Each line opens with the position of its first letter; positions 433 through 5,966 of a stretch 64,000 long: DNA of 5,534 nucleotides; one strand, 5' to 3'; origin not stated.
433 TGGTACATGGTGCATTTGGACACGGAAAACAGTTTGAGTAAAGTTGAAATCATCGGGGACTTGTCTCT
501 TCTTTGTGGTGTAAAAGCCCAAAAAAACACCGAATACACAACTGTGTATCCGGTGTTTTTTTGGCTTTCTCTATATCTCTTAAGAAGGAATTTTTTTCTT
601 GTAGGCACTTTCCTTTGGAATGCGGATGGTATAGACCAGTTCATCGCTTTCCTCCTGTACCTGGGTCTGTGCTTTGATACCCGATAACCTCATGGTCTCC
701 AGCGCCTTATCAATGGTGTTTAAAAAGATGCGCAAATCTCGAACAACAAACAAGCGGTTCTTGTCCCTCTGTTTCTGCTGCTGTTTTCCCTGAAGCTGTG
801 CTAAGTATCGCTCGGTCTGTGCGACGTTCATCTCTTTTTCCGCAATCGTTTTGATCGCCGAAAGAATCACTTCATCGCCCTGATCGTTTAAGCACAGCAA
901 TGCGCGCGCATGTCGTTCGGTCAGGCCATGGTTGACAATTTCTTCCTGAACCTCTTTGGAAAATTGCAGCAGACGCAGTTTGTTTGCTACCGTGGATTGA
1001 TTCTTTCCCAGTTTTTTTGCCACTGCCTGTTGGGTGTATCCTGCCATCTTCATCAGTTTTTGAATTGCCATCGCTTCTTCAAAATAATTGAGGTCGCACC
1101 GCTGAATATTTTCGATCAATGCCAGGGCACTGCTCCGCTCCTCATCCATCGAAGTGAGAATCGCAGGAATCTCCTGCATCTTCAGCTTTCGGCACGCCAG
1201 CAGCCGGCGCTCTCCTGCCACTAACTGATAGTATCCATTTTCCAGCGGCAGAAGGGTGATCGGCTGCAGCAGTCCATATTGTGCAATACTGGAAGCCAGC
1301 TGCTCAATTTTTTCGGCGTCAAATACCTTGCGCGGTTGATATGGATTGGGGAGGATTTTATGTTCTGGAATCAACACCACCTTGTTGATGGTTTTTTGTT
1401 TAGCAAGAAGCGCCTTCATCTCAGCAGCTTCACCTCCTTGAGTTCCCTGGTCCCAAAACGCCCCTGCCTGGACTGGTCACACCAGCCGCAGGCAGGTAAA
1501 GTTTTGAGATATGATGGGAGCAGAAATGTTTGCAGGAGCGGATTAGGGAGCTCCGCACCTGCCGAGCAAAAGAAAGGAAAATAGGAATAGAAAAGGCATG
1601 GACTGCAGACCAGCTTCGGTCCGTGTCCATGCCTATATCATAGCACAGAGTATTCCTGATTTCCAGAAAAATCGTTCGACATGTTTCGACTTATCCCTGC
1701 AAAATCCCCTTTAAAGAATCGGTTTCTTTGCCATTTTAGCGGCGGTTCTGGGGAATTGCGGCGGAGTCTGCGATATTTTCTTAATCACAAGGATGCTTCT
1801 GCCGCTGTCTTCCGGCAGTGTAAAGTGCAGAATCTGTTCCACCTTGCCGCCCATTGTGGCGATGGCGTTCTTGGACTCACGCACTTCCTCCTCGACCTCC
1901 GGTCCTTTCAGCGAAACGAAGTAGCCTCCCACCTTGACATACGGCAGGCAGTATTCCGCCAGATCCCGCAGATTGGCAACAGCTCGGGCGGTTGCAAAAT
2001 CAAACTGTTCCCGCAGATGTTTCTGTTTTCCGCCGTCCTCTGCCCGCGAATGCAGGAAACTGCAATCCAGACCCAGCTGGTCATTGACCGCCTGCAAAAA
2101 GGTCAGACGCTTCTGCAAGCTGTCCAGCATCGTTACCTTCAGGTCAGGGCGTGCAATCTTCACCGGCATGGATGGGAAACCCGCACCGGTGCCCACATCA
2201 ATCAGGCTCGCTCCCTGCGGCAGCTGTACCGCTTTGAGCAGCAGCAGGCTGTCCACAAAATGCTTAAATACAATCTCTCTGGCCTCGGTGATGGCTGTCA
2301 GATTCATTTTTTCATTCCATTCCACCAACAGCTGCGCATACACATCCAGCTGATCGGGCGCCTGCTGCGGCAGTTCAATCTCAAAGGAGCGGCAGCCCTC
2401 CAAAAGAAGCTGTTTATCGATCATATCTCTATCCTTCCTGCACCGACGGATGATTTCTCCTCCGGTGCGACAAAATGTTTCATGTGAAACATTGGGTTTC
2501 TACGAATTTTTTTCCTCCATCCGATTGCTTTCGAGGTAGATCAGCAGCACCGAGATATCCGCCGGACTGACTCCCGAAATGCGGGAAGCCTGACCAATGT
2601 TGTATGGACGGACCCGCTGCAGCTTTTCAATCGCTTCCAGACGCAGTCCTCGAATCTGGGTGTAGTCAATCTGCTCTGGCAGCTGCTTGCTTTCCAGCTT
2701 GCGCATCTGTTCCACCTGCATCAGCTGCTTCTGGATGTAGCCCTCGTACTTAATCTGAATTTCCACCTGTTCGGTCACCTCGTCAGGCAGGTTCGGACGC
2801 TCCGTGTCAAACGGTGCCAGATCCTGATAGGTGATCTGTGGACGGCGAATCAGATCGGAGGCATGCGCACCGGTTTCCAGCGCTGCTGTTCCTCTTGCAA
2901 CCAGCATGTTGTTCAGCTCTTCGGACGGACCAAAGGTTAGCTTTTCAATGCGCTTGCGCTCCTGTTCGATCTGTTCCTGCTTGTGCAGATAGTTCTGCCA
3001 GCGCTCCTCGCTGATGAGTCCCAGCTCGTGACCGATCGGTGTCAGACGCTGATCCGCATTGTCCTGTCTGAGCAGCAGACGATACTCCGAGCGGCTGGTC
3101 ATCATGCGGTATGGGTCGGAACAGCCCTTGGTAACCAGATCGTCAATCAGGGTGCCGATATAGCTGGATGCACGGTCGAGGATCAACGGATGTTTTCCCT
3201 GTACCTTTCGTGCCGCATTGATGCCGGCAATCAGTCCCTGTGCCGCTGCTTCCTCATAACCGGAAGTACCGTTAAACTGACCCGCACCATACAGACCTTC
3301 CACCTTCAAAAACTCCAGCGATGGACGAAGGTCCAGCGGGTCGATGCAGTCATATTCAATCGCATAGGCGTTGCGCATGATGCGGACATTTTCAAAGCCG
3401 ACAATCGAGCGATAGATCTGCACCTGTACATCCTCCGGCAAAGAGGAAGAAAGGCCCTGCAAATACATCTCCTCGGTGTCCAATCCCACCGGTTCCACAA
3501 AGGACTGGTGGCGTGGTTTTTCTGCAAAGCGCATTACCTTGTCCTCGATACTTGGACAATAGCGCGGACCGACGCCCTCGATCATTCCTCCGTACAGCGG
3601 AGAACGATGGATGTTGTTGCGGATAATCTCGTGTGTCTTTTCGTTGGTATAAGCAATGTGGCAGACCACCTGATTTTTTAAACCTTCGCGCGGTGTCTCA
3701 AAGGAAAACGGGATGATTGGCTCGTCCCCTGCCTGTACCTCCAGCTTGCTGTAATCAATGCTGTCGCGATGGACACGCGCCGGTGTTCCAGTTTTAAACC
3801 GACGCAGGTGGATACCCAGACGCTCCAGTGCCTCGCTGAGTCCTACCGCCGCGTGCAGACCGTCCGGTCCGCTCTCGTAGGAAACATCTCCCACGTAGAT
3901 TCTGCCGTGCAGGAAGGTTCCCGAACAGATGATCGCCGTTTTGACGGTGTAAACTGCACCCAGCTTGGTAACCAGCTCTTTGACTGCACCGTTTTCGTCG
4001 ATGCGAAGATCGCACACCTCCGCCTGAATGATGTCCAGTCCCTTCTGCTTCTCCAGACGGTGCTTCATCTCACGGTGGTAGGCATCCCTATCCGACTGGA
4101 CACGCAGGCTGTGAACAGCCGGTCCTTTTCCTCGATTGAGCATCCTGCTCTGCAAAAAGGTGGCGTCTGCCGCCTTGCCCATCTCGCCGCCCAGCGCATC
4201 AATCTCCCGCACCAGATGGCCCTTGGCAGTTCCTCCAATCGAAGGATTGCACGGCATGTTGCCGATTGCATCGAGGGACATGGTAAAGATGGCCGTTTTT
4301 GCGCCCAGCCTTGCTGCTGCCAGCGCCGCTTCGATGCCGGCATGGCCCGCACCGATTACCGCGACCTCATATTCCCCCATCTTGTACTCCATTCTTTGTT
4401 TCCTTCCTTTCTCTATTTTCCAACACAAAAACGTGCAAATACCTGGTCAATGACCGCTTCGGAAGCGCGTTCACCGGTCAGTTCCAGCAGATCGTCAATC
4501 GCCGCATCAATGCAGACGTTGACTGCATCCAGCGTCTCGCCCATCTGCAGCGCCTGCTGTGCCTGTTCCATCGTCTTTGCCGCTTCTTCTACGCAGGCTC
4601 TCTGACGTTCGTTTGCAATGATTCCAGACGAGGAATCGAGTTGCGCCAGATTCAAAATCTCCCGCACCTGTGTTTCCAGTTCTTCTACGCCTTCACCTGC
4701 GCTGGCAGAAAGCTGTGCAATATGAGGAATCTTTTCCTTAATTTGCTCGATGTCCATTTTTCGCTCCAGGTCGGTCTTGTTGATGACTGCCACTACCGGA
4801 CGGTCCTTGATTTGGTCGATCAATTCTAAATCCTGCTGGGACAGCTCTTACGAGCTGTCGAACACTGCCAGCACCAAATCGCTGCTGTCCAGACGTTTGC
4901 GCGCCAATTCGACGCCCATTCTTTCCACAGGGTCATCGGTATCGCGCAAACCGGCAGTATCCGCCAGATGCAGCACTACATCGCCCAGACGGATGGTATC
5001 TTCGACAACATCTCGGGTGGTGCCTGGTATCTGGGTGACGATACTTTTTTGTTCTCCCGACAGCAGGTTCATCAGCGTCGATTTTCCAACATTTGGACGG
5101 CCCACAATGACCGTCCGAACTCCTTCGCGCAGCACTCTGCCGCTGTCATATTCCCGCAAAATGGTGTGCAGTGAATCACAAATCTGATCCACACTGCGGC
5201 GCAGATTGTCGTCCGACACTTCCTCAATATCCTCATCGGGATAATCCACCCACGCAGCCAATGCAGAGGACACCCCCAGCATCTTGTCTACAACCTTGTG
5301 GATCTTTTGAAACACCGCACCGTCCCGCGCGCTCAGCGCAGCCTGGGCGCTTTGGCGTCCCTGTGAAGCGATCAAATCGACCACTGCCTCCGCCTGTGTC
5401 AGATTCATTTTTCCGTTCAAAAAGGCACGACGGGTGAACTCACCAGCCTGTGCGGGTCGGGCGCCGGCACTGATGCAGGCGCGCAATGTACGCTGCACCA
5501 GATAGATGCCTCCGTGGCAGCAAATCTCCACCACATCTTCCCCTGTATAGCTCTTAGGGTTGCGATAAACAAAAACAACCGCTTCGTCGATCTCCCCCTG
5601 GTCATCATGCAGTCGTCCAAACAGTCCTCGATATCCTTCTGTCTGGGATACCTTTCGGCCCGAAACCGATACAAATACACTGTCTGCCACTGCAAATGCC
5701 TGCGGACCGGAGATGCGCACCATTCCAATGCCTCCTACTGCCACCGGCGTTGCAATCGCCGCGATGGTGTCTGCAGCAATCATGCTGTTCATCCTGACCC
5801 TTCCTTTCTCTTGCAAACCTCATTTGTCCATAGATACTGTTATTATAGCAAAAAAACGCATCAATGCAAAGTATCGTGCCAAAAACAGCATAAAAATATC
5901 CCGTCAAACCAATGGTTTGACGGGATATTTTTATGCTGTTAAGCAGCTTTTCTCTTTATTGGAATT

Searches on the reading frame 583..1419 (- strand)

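Call 22: search_protein_families(library=ncbifam, proteins=[window:583-1419:-], max_evalue=0.00001)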
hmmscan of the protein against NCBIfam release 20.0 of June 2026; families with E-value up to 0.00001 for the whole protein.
window:583-1419:- (279 aa): 6 families
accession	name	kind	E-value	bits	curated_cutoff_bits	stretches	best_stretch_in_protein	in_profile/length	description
TIGR04285.1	nucleoid_noc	exception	1.3e-85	286.8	315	1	14-269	2-255/255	nucleoid occlusion protein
TIGR00180.1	parB_part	domain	2.4e-43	148.1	58.45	1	15-183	6-178/186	ParB/RepB/Spo0J family partition protein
TIGR03734.1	PRTRC_parB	hypoth_equivalog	7.1e-29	100.8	278.6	1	27-207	6-187/555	PRTRC system ParB family protein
TIGR03454.1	partition_RepB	equivalog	2.4e-16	60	201.5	1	8-163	58-210/325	plasmid partitioning protein RepB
NF010406.0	PRK13832.1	subfamily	3.2e-12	45.8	640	1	23-151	13-142/578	plasmid partitioning protein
NF010440.0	PRK13866.1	equivalog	2.7e-09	36.6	522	1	36-162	88-211/336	plasmid partitioning protein RepB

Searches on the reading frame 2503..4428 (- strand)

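Call 22: search_protein_families(library=ncbifam, proteins=[window:2503-4428:-], max_evalue=0.00001)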
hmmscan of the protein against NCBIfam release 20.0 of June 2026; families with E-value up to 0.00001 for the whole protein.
window:2503-4428:- (642 aa): 3 families
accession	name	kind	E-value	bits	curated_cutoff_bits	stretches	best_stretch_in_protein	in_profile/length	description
TIGR00136.1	mnmG_gidA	equivalog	6.3e-262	870.4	524.85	1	20-635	1-615/616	tRNA uridine-5-carboxymethylaminomethyl(34) synthesis enzyme MnmG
NF003739.0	PRK05335.1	equivalog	9e-20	70.8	262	1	325-475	280-407/441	methylenetetrahydrofolate--tRNA-(uracil(54)-C(5))-methyltransferase (FADH(2)-oxidizing) TrmFO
TIGR00137.1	gid_trmFO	equivalog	4.6e-17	61.9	428.65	1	325-435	277-387/433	FADH(2)-oxidizing methylenetetrahydrofolate--tRNA-(uracil(54)-C(5))-methyltransferase TrmFO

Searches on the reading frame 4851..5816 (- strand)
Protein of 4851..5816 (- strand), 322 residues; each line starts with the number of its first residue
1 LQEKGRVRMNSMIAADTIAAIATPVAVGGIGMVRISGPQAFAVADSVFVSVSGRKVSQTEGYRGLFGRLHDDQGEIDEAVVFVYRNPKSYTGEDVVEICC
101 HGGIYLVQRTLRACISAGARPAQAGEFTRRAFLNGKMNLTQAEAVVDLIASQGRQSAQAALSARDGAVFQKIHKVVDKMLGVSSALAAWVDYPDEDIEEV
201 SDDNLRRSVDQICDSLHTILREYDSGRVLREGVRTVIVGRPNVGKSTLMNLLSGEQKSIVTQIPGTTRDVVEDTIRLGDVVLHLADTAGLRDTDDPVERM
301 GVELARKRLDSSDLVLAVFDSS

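Call 22: search_protein_families(library=ncbifam, proteins=[window:4851-5816:-], max_evalue=0.00001)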
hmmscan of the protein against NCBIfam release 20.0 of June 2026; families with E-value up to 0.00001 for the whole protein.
window:4851-5816:- (322 aa): 13 families
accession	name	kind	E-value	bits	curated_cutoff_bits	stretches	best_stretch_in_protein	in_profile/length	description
TIGR00450.1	mnmE_trmE_thdF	equivalog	2.6e-87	293.8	252.6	1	22-321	1-298/446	tRNA uridine-5-carboxymethylaminomethyl(34) synthesis GTPase MnmE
NF003661.0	PRK05291.1-3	equivalog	2.4e-85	287.6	380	1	15-321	3-305/448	tRNA uridine-5-carboxymethylaminomethyl(34) synthesis GTPase MnmE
TIGR03594.1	GTPase_EngA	equivalog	1.4e-24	87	306.7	1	208-321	148-267/432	ribosome biogenesis GTPase Der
NF002828.0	PRK03003.1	equivalog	9.1e-18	64.1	631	1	207-292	187-273/477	ribosome biogenesis GTPase Der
NF000908.1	PRK00089.1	equivalog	8.2e-17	61.4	237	1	236-321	7-92/291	GTPase Era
TIGR03918.1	GTP_HydF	equivalog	1.9e-16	59.9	325.55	1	234-321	9-96/392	[FeFe] hydrogenase H-cluster maturation GTPase HydF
NF007071.0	PRK09518.1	equivalog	8.3e-16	57.6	953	1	209-322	420-537/706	bifunctional cytidylate kinase/GTPase Der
TIGR00231.1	small_GTP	domain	1.5e-15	57.3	42.5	1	234-320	5-92/164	GTP-binding protein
TIGR00436.1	era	equivalog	1.8e-12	47.2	116.25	1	236-321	4-89/270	GTPase Era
TIGR03596.1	GTPase_YlqF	equivalog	4.6e-12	45.9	208.2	1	204-291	86-174/276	ribosome biogenesis GTPase YlqF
TIGR00437.1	feoB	equivalog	9.4e-08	31.2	315.65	1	239-322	1-83/594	ferrous iron transport protein B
TIGR03597.1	GTPase_YqeH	equivalog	2.6e-06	26.8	297.4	1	230-295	153-220/361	ribosome biogenesis GTPase YqeH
NF003255.0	PRK04213.1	equivalog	2.8e-06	26.8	164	1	233-275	10-51/204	GTP-binding protein EngB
